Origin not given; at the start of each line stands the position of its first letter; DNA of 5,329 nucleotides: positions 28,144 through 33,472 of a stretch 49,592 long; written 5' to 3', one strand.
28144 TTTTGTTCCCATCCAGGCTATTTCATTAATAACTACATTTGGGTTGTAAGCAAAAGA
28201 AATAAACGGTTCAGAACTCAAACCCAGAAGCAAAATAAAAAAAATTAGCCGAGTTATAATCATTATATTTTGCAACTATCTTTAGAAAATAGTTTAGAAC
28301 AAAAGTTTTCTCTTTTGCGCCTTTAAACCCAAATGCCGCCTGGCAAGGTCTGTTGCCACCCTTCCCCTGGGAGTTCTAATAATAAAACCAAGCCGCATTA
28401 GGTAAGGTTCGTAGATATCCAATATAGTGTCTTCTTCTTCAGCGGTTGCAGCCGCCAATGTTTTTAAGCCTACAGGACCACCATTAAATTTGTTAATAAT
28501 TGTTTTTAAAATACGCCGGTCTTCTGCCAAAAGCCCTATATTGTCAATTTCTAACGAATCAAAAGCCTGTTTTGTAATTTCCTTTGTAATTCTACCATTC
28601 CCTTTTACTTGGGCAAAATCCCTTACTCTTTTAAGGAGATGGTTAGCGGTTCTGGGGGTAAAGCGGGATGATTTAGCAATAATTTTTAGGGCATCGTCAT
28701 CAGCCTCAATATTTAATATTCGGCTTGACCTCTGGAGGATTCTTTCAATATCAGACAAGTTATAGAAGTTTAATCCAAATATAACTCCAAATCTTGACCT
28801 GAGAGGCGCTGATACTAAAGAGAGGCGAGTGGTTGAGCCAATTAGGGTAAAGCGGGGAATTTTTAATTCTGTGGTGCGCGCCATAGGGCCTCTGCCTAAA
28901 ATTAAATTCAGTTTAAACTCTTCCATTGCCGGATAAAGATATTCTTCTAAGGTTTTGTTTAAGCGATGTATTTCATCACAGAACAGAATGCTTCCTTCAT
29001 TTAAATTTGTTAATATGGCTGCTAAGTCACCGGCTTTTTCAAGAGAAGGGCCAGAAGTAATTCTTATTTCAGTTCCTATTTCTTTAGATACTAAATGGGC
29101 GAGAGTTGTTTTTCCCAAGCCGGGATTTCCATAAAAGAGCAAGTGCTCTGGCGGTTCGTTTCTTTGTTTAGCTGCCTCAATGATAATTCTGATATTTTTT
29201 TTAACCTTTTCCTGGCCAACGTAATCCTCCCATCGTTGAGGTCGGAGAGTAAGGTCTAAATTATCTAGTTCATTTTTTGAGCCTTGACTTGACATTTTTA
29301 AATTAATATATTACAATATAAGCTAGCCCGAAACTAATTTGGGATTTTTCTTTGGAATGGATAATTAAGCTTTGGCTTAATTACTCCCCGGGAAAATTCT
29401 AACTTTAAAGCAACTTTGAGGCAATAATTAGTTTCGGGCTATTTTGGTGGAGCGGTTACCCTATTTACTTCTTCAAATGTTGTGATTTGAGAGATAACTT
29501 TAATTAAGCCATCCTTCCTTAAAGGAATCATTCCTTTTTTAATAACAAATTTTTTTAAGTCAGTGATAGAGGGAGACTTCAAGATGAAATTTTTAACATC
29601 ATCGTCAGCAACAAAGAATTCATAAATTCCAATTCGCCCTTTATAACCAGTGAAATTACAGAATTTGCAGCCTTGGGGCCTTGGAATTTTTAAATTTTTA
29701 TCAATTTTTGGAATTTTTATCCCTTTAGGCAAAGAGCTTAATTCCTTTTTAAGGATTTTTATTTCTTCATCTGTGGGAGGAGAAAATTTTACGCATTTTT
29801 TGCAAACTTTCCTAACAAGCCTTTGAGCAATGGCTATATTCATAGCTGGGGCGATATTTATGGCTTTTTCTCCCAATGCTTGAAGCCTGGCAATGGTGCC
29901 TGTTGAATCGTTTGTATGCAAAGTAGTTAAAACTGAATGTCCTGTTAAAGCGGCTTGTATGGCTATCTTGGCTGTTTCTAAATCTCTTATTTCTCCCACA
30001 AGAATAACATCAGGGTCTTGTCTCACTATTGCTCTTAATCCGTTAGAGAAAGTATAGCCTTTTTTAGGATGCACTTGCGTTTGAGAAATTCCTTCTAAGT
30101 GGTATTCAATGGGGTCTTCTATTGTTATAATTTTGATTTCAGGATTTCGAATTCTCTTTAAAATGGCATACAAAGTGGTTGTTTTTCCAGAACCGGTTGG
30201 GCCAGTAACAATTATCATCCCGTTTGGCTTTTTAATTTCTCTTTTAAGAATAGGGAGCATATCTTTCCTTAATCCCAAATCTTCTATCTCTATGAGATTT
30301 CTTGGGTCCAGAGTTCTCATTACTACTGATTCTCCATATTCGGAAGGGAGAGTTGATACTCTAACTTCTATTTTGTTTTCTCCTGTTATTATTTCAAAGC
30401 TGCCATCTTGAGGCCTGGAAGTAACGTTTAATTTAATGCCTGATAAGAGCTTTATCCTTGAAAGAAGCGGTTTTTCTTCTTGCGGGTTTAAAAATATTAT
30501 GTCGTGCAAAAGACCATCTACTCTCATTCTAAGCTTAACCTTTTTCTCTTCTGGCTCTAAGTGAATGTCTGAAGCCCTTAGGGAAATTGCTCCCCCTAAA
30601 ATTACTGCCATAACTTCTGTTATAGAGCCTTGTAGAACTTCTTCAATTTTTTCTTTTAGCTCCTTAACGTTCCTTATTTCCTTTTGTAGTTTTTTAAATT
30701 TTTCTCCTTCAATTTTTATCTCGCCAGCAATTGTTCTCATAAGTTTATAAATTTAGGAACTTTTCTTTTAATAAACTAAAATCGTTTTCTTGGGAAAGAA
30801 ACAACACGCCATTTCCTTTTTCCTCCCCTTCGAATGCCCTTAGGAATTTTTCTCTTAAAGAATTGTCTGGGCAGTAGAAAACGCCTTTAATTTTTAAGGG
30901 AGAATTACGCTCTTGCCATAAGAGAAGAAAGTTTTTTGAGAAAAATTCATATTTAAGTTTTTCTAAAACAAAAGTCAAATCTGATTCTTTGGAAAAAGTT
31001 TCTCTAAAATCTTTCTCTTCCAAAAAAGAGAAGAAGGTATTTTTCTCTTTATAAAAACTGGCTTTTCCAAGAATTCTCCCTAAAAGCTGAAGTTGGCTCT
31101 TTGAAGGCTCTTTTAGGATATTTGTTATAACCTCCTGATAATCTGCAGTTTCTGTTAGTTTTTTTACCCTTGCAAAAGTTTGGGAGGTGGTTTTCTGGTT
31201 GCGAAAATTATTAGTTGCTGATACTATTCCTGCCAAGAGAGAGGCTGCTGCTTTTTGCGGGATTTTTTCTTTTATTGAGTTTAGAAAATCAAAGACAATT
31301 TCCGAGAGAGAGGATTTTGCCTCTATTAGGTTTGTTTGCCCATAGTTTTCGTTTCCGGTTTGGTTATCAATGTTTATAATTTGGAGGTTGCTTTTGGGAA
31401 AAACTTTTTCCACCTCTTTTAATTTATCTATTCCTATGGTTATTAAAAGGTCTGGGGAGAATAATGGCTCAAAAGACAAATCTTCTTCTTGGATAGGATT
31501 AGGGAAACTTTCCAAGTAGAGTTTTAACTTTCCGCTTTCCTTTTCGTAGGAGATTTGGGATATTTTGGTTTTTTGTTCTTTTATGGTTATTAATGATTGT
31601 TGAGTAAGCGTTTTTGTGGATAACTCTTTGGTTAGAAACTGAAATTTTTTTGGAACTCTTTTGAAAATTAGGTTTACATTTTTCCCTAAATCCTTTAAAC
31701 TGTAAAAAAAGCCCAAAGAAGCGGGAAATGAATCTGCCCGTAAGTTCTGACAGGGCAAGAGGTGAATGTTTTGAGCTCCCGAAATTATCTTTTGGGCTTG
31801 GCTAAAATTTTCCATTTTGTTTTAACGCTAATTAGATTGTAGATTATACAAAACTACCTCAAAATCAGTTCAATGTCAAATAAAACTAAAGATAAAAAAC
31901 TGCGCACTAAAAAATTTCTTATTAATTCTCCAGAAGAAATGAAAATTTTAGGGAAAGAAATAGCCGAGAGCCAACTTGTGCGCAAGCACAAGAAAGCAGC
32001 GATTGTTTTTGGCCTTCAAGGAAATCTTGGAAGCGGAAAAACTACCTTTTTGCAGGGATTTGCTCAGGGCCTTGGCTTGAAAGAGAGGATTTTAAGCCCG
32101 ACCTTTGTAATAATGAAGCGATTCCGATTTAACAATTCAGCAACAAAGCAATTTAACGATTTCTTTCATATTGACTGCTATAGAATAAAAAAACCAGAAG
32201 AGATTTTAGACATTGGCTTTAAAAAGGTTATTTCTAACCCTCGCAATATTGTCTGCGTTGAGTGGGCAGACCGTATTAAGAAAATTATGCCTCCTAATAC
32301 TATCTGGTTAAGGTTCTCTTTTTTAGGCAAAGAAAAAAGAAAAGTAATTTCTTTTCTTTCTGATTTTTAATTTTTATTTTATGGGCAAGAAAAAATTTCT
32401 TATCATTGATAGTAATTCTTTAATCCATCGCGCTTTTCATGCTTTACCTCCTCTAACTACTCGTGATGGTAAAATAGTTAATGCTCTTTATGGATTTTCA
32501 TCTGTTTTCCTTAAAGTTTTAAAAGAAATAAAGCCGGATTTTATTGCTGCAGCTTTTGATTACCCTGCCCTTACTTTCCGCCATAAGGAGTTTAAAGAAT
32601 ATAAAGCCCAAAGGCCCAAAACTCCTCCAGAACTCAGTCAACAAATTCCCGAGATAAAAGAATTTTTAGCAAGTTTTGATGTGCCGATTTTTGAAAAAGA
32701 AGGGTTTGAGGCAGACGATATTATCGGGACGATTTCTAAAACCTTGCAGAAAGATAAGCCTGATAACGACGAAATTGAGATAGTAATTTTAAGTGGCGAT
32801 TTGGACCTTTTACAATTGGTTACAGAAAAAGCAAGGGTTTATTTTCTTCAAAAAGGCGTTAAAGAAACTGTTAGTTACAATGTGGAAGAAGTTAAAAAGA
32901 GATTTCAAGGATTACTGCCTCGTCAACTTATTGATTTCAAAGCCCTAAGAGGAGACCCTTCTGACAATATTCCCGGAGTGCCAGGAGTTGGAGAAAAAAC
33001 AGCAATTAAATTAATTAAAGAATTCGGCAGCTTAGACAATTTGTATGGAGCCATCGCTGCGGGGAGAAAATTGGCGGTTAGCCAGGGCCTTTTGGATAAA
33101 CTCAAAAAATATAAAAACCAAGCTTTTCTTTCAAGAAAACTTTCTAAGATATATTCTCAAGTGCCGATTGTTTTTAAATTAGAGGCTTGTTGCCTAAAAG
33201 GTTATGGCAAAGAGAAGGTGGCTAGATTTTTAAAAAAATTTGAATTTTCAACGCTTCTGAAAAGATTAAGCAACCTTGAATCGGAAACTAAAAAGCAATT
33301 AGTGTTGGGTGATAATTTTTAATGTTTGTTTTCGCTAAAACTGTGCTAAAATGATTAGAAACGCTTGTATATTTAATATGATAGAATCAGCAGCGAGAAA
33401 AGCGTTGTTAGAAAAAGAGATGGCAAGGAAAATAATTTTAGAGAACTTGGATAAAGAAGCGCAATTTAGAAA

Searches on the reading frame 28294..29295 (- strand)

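Call 10: search_protein_families(library=pfam, proteins=[window:28294-29295:-], max_evalue=0.001)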
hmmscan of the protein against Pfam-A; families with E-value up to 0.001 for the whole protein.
window:28294-29295:- (333 aa): 8 families
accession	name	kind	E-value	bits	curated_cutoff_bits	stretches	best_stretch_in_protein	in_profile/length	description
PF05496.18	RuvB_N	-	3.9e-69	231.9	27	1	17-173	1-157/159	Holliday junction DNA helicase RuvB P-loop domain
PF17864.7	AAA_lid_4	-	1.3e-24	86.1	27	1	178-251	1-74/74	RuvB AAA lid domain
PF05491.19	RuvB_C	-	5.4e-24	84.4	24.7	1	253-322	2-71/72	RuvB C-terminal winged helix domain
PF00004.35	AAA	-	1.3e-19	71.4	21.2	1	52-174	1-128/131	ATPase family associated with various cellular activities (AAA)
PF07728.20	AAA_5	-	2e-09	38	22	1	51-169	1-139/139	AAA domain (dynein-related subfamily)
PF06068.19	TIP49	-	2.6e-06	27.3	23.8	1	23-80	24-81/347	TIP49 P-loop domain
PF05673.19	DUF815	-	0.00097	18.8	23.8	0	21-109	26-116/249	Protein of unknown function (DUF815)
PF14532.12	Sigma54_activ_2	-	0.00099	19.8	25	0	28-126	3-95/138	Sigma-54 interaction domain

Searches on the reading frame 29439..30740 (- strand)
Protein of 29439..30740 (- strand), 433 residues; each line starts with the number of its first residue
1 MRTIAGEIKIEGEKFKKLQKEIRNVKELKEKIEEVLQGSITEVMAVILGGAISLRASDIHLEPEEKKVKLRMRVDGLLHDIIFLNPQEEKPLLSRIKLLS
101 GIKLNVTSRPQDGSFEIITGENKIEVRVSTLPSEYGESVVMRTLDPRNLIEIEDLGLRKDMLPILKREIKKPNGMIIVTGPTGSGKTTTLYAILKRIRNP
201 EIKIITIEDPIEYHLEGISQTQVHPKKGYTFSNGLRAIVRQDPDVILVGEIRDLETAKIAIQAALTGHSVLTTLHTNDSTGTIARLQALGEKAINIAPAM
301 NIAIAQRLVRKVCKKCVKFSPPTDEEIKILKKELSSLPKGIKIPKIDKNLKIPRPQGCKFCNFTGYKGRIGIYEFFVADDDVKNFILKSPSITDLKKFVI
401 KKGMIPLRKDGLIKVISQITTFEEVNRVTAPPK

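Call 10: search_protein_families(library=pfam, proteins=[window:29439-30740:-], max_evalue=0.001)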
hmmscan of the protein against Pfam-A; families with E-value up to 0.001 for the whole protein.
window:29439-30740:- (433 aa): 8 families
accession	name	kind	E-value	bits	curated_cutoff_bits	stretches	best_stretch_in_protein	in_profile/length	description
PF00437.27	T2SSE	-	2.7e-118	395.3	24.9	1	37-427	5-370/370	Type II/IV secretion system protein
PF25199.1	nSTAND_NTPase5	-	2.1e-05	24.8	34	1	167-222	35-91/145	Novel STAND NTPase 5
PF13191.12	AAA_16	-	0.00011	23.1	32.6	0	172-308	24-116/167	AAA ATPase domain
PF20720.3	nSTAND3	-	0.00018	21.7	27.2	1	171-211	15-55/155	Novel STAND NTPase 3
PF03266.21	NTPase_1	-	0.00019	21.8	23.9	0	176-204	2-30/168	NTPase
PF13173.12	AAA_14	-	0.00045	20.7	27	0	174-216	3-46/129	AAA domain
PF13401.12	AAA_22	-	0.0005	20.8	27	0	172-202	4-36/130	AAA domain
PF00005.33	ABC_tran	-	0.00077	20.5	25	0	173-218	11-52/137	ABC transporter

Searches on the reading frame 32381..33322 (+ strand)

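Call 83: search_protein_families(library=pfam, proteins=[window:32381-33322:+], max_evalue=0.0001)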
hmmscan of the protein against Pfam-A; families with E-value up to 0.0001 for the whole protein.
window:32381-33322:+ (313 aa): 2 families
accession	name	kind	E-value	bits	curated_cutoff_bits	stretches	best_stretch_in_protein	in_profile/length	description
PF02739.22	5_3_exonuc_N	-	6.9e-52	175.9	34.3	1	5-175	1-163/164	5'-3' exonuclease, N-terminal resolvase-like domain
PF01367.25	5_3_exonuc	-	1.3e-29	102.9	40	1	180-275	3-94/97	5'-3' exonuclease, C-terminal SAM fold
